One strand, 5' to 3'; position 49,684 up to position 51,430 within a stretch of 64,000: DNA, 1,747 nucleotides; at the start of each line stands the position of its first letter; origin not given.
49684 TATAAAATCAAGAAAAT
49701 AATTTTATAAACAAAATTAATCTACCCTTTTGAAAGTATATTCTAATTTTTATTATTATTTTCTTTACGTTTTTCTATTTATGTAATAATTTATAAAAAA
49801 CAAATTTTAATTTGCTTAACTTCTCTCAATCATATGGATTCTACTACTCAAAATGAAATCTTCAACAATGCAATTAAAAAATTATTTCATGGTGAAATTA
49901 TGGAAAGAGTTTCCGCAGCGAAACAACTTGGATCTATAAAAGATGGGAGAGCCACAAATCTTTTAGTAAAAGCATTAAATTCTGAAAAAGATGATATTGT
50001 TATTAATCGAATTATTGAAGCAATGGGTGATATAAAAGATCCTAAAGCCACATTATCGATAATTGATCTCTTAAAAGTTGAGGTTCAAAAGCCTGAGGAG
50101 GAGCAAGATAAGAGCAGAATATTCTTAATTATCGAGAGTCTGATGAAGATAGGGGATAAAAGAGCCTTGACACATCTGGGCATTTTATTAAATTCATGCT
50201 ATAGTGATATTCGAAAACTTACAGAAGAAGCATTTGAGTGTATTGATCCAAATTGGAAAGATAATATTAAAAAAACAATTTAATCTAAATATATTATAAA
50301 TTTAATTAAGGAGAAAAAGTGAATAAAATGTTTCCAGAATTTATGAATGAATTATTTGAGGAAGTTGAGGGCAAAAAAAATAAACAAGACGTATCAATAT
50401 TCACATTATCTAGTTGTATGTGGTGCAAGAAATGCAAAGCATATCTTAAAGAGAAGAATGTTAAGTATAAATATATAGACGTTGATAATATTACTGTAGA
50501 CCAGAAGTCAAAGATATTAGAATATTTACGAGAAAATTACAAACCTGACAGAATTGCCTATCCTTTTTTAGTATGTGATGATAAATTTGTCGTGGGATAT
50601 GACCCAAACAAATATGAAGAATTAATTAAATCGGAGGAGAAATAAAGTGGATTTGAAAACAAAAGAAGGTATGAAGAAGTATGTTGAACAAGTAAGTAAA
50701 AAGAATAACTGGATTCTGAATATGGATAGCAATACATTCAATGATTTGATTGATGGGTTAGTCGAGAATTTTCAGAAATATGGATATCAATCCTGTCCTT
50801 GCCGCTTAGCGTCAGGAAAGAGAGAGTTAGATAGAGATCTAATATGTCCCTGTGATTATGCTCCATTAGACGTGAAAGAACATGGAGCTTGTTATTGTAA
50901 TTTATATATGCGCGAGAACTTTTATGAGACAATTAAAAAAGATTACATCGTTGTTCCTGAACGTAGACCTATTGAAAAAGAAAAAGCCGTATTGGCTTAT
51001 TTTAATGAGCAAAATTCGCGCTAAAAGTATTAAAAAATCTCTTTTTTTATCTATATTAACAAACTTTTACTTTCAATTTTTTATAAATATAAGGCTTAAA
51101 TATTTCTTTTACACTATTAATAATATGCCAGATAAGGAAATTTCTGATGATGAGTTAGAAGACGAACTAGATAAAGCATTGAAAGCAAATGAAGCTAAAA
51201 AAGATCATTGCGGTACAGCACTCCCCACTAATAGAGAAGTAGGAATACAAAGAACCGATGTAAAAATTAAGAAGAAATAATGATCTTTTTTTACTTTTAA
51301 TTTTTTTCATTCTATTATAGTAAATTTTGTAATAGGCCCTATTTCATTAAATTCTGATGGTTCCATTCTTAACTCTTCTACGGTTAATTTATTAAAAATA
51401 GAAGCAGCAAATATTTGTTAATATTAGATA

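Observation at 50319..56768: Nine-gene thiol-disulfide super-cluster: Grx-like, FTR-like, 2x HdrB/D-like, 3x PDO, TrxR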

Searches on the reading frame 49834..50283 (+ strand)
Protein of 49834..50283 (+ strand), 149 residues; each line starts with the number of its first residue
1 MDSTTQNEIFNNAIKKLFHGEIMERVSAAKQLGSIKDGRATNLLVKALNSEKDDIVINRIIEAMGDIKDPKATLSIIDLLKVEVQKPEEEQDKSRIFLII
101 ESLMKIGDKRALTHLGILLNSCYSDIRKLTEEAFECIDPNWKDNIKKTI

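Call 63: search_protein_families(library=pfam, proteins=[window:49834-50283:+], max_evalue=0.01)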
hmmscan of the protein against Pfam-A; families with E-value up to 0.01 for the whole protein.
window:49834-50283:+ (149 aa): 2 families
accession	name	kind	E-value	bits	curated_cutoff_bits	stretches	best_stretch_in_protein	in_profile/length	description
PF13646.12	HEAT_2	-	1.8e-10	41.4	27.7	1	24-81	16-72/88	HEAT repeats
PF03130.22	HEAT_PBS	-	2.8e-09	37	20.9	1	25-49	2-26/27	PBS lyase HEAT-like repeat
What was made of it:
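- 49834..50283 (+): HEAT/PBS-lyase-repeat protein, 36 nt upstream of GrxA. It is probably the first gene of the Grx-FDR unit. PF13646 and PF03130 (call 63).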

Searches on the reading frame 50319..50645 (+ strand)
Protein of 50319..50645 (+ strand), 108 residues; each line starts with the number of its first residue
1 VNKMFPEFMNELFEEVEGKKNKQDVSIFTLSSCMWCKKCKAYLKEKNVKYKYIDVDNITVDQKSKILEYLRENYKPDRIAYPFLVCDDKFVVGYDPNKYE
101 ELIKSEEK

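Call 3: search_protein_families(library=pfam, proteins=[window:50319-50645:+], max_evalue=0.01)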
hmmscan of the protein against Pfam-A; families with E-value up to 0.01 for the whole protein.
window:50319-50645:+ (108 aa): 6 families
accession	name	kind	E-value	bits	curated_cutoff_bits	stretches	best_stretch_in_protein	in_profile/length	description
PF00462.30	Glutaredoxin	-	6.5e-11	42.7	22.9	1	25-91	1-60/60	Glutaredoxin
PF13417.12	GST_N_3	-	7.2e-05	23.5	22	1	29-90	3-55/75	Glutathione S-transferase, N-terminal domain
PF13409.12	GST_N_2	-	0.00027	21.9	25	1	33-92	2-57/70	Glutathione S-transferase, N-terminal domain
PF17026.10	zf-RRPl_C4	-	0.0016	19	28.9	1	27-60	12-47/108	Putative ribonucleoprotein zinc-finger pf C4 type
PF02798.26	GST_N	-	0.0023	18.7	20.9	1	26-91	4-64/76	Glutathione S-transferase, N-terminal domain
PF07315.17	DUF1462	-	0.0065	17.2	25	1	44-92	34-79/93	Protein of unknown function (DUF1462)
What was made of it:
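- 50319..50645 (+): GrxA, a glutaredoxin-like redoxin. Its CMWCKKC motif is conserved. It is the predicted substrate or partner of the FDR. PF00462 (call 3).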

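Call 4: search_protein_families(library=ncbifam, proteins=[window:50319-50645:+], max_evalue=0.01)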
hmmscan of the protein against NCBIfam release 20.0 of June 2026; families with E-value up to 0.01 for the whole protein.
window:50319-50645:+ (108 aa): 18 families
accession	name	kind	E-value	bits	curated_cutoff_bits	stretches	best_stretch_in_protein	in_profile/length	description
TIGR02196.1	GlrX_YruB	hypoth_equivalog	1.7e-13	50.9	88.55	1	25-104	2-74/74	glutaredoxin-like protein, YruB-family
TIGR02194.1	GlrX_NrdH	subfamily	4.3e-07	30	85.75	1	25-102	1-71/72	glutaredoxin-like protein NrdH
NF041212.1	Uxx_star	subfamily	9.1e-07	29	66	1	25-94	1-64/70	Uxx-star family glutaredoxin-like (seleno)protein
TIGR01617.1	arsC_related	subfamily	3.6e-06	27.2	75.05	1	26-70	2-45/117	Spx/MgsR family RNA polymerase-binding regulatory protein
TIGR02181.1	GRX_bact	equivalog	3.9e-06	27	90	1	25-66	1-41/80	glutaredoxin 3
TIGR02180.1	GRX_euk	equivalog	5e-06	26.6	87.25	1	25-72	1-48/84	glutaredoxin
NF045501.1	HUGP_GUXX-star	exception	6e-06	25.9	325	1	11-94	153-230/236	HUGP/GUXX-star fusion selenoprotein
TIGR02190.1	GlrX-dom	hypoth_equivalog_domain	2.3e-05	24.2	99.3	1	19-57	4-42/79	glutaredoxin-family domain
NF007923.0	PRK10638.1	equivalog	3.8e-05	23.7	129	1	24-64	3-43/83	glutaredoxin 3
NF009210.0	PRK12559.1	equivalog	5.4e-05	23.3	159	1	25-72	2-51/131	transcriptional regulator SpxA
NF041211.1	gluta_UXX_star_2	equivalog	5.8e-05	23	100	1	27-95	3-65/71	UXX-star (seleno)protein family 2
NF002459.0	PRK01655.1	subfamily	0.00013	22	123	1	25-69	2-48/132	transcriptional regulator Spx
NF009885.0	PRK13344.1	equivalog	0.00016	21.5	152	1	25-69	2-45/132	transcriptional regulator Spx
NF041114.2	gluta_UXX_star_1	equivalog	0.00059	20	72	1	25-94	1-64/70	UXX-star selenoprotein family 1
NF008107.0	PRK10853.1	equivalog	0.0015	18.6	121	0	25-61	3-39/119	ArsC family reductase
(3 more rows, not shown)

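Call 57: search_solved_structures(query=window:50319-50645:+, max_evalue=0.01, show_alignments=2)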
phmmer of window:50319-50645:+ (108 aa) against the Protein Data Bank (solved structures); distinct sequences matched with E-value up to 0.01: 19.
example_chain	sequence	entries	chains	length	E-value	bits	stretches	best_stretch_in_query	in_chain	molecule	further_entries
5cax_A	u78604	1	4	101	5.8e-09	39.4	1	24-101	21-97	Glutaredoxin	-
3nzn_A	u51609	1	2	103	1.3e-08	38.3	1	23-101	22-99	Glutaredoxin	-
3ic4_A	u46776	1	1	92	1.8e-08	37.8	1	23-104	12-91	Glutaredoxin (Grx-1)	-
7c10_A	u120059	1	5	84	1e-05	29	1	23-106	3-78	Glutaredoxin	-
7c12_A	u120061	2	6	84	0.00026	24.4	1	23-106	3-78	Glutaredoxin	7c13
3zij_A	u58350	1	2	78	0.0015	22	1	24-104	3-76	THIOREDOXIN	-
7pwe_A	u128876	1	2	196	0.0015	22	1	25-100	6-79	Ferredoxin-thioredoxin reductase subunit B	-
2khp_A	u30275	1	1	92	0.0033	20.9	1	22-105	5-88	GLUTAREDOXIN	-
4la1_A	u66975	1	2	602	0.0036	20.8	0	25-106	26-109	Thioredoxin glutathione reductase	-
22fc_A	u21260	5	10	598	0.0037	20.7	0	25-106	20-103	thioredoxin-disulfide reductase (NADPH) | thioredoxin-disulfide reductase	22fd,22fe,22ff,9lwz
22ey_A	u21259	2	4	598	0.0037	20.7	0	25-106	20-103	thioredoxin-disulfide reductase (NADPH) | thioredoxin-disulfide reductase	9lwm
4tr0_A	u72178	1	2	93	0.0049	20.4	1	24-93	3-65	Glutaredoxin 3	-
1fov_A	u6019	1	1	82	0.0051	20.3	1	24-95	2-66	GLUTAREDOXIN 3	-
2klx_A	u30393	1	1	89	0.0054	20.2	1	22-67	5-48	Glutaredoxin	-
3zit_A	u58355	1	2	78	0.0068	19.9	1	25-104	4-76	THIOREDOXIN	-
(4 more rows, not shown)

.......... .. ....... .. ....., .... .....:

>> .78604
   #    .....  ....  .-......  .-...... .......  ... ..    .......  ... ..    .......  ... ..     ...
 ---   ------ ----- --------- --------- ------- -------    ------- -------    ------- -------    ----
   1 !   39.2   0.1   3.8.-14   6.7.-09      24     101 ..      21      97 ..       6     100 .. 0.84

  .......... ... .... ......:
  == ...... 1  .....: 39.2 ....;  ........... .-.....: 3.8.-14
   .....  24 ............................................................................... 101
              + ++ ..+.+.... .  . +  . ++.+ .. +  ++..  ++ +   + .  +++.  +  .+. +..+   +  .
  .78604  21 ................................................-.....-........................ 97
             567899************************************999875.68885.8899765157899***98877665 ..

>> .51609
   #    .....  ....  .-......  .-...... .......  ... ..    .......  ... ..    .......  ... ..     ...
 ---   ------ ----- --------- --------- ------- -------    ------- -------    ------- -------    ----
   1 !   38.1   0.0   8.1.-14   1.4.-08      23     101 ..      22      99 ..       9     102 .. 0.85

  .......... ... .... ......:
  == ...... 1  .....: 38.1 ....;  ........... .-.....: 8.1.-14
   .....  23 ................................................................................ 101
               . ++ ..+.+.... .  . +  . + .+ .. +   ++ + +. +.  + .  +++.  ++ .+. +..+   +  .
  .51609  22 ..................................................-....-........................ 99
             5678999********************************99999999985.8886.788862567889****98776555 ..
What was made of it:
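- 50319..50645 (+): Best PDB matches are the Methanosarcina Grx-like proteins 5cax and 3nzn and the N-terminal domain of 7pwe (call 57).
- On Glutaredoxin-like redoxin (PF00462; methanoredoxin / NrdH-like): CMWC aligns with the CVWC of 5cax and 3nzn (call 57).
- Closest known: Methanoredoxin / Methanosarcina Grx-like proteins. Same: They share the LSTC(V/M)WCKK active-site context (call 57).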

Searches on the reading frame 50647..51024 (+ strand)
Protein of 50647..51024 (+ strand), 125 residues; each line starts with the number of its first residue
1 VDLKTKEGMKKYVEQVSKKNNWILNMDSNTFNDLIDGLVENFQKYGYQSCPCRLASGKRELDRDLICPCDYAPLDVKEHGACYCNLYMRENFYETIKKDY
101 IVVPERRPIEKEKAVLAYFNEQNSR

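Call 3: search_protein_families(library=pfam, proteins=[window:50647-51024:+], max_evalue=0.01)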
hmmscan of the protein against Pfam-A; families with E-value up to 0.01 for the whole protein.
window:50647-51024:+ (125 aa): 1 family
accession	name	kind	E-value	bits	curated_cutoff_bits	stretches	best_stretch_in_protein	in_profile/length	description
PF02943.20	FeThRed_B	-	4.7e-20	72.1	22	1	7-98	3-96/106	Ferredoxin thioredoxin reductase catalytic beta chain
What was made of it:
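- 50647..51024 (+): FTR catalytic-subunit homologue of the ferredoxin:disulfide reductase (FDR) type, with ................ PF02943, 72 bits (call 3).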

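Call 4: search_protein_families(library=ncbifam, proteins=[window:50647-51024:+], max_evalue=0.01)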
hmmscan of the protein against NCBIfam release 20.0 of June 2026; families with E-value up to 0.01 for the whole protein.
window:50647-51024:+ (125 aa): 1 family
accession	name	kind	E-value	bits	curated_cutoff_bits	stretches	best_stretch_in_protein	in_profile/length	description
NF041072.1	FtrB_double_U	equivalog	1.3e-14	54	160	1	7-97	10-100/121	FtrB family double-selenoprotein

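Call 17: search_solved_structures(query=window:50647-51024:+, max_evalue=0.01, show_alignments=3)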
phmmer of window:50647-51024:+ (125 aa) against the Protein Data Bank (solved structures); distinct sequences matched with E-value up to 0.01: 8.
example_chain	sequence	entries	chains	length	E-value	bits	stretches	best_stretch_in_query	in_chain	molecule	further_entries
7pwe_A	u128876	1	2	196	7.1e-25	90.8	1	14-110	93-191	Ferredoxin-thioredoxin reductase subunit B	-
4tpu_A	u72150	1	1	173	3.6e-23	85.3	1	13-116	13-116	Rubredoxin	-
7bzk_A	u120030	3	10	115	8.9e-07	32.3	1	4-91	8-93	Ferredoxin-thioredoxin reductase catalytic chain, chloroplastic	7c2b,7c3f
1dj7_A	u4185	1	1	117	3.5e-06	30.4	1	4-90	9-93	FERREDOXIN THIOREDOXIN REDUCTASE: CATALYTIC CHAIN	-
2puk_A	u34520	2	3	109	3.9e-06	30.2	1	4-89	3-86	Ferredoxin-thioredoxin reductase, catalytic chain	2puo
2pu9_A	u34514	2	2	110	4.3e-06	30.1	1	4-90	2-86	Ferredoxin-thioredoxin reductase, catalytic chain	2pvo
2pvg_A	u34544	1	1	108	8.7e-06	29.1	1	6-90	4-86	Ferredoxin-thioredoxin reductase, catalytic chain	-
2pvd_A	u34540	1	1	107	1.1e-05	28.8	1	8-90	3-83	Ferredoxin-thioredoxin reductase, catalytic chain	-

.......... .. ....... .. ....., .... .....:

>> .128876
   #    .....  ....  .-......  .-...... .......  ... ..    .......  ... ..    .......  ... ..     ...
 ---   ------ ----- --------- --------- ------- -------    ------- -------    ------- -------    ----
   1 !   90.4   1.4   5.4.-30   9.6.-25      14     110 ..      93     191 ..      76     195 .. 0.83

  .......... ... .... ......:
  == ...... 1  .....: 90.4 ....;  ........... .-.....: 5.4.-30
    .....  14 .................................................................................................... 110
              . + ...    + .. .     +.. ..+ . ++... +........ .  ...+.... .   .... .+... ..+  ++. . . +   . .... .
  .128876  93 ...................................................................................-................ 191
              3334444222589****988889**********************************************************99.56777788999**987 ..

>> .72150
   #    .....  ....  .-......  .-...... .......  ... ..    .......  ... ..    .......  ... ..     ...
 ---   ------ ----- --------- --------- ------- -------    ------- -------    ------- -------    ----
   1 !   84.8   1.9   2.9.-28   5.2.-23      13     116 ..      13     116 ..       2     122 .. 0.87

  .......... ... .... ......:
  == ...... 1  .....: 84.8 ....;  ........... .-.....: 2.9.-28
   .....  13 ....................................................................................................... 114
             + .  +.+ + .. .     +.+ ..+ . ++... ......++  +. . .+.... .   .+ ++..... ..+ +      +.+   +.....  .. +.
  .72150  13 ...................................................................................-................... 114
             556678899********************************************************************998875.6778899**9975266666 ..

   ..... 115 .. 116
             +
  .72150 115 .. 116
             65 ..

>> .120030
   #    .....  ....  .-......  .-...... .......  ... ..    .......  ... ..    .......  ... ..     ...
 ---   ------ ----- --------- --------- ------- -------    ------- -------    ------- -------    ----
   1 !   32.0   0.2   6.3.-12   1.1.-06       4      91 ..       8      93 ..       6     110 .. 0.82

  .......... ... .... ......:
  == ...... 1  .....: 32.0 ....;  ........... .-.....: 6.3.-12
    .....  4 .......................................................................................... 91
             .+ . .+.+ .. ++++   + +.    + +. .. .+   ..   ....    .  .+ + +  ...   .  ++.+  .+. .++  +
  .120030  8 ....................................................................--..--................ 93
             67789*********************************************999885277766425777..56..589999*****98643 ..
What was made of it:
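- PDB 7pwe carries a GrxA-like domain at residues 6-79 and an FTRc-like domain at residues 93-191 in one chain (calls 17, 57).
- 50647..51024 (+): PDB 7pwe E 7e-25 and 4tpu E 4e-23, against plant and cyanobacterial FTRc at about 1e-6 (call 17).
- On FTR catalytic subunit / FDR (PF02943): E 7e-25 and 4e-23 to 7pwe and 4tpu, against 9e-7 to 1e-5 for plant and cyanobacterial FTRc (call 17). The protein is 125 aa and has only the FTRc domain (calls 3, 17).
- Closest known: Ferredoxin:disulfide reductase. Same: E 4e-23 to 4tpu, against about 1e-6 to plant and cyanobacterial FTRc (call 17).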

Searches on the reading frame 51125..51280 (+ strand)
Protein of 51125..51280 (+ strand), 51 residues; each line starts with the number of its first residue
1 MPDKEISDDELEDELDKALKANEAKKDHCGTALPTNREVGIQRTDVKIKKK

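Call 3: search_protein_families(library=pfam, proteins=[window:51125-51280:+], max_evalue=0.01)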
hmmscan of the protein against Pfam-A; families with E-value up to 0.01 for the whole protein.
window:51125-51280:+ (51 aa): 0 families

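Call 4: search_protein_families(library=ncbifam, proteins=[window:51125-51280:+], max_evalue=0.01)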
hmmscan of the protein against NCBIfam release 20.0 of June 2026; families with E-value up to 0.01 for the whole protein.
window:51125-51280:+ (51 aa): 0 families

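Call 54: find_homologous_proteins(query=window:51125-51280:+, max_evalue=0.001)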
Query window:51125-51280:+ (51 aa): 91 proteins with E <= 0.001 among 93 candidates.
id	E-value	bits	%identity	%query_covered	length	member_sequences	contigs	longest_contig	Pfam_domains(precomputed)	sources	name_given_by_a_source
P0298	2.0e-22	94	92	98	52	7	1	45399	-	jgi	jgi:hypothetical protein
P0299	5.8e-22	93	86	100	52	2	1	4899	-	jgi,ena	jgi:hypothetical protein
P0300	1.6e-21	92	88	98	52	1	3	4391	-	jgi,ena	jgi:hypothetical protein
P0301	2.7e-21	91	88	98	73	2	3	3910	-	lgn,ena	-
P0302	3.2e-21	91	86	100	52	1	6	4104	-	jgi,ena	jgi:hypothetical protein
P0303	3.5e-21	91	86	100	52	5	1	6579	-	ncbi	-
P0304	4.1e-21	90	84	98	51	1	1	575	-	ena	-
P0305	4.1e-21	90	86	98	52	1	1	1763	-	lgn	-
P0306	4.2e-21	90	84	100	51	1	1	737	-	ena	-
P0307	6.4e-21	90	84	98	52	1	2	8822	-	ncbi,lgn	ncbi:MAG: hypothetical protein ACFFA8_12350 [Promethearchaeota archaeon]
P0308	6.6e-21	90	84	100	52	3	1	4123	-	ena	-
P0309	7.5e-21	90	86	98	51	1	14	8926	-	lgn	-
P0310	7.5e-21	90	84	98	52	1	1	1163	-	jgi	jgi:hypothetical protein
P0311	8.9e-21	89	88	98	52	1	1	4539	-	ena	-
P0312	1.1e-20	89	86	98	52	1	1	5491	-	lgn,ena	-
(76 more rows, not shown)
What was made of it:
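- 51125..51280 (+): s52, a conserved 51-aa acidic protein with one invariant Cys (D[HNQ]CG). Function unknown. It may be an accessory subunit or a target of the FDR. 91 homologues, all Asgard (call 54).
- Tried and rejected: All its homologues are unnamed (call 54).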

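Call 71: predict_structure(alignment_id=A2)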
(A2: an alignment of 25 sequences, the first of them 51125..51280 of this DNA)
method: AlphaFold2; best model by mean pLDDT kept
length: 51 residues; sequences in the alignment: 25
mean_pLDDT: 65.6   pTM: 0.31
mean pLDDT of the five models: 65.6, 65.4, 64.9, 63.6, 61.0
residues with pLDDT >= 90: 0; 70-90: 15; 50-70: 33; < 50: 3
segments of 3 or more residues with pLDDT < 50: none
pLDDT, mean of each block of 10 residues (from residue 1): 68 81 65 59 57 50
secondary structure, 60 per line:
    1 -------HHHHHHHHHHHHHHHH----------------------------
elements in order: H8-23
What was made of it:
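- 51125..51280 (+): AF2 gives one helix (residues 8-23) and low confidence elsewhere (call 71).
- Tried and rejected: The AF2 model is one helix plus low-confidence coil, so I ran no fold search (call 71).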
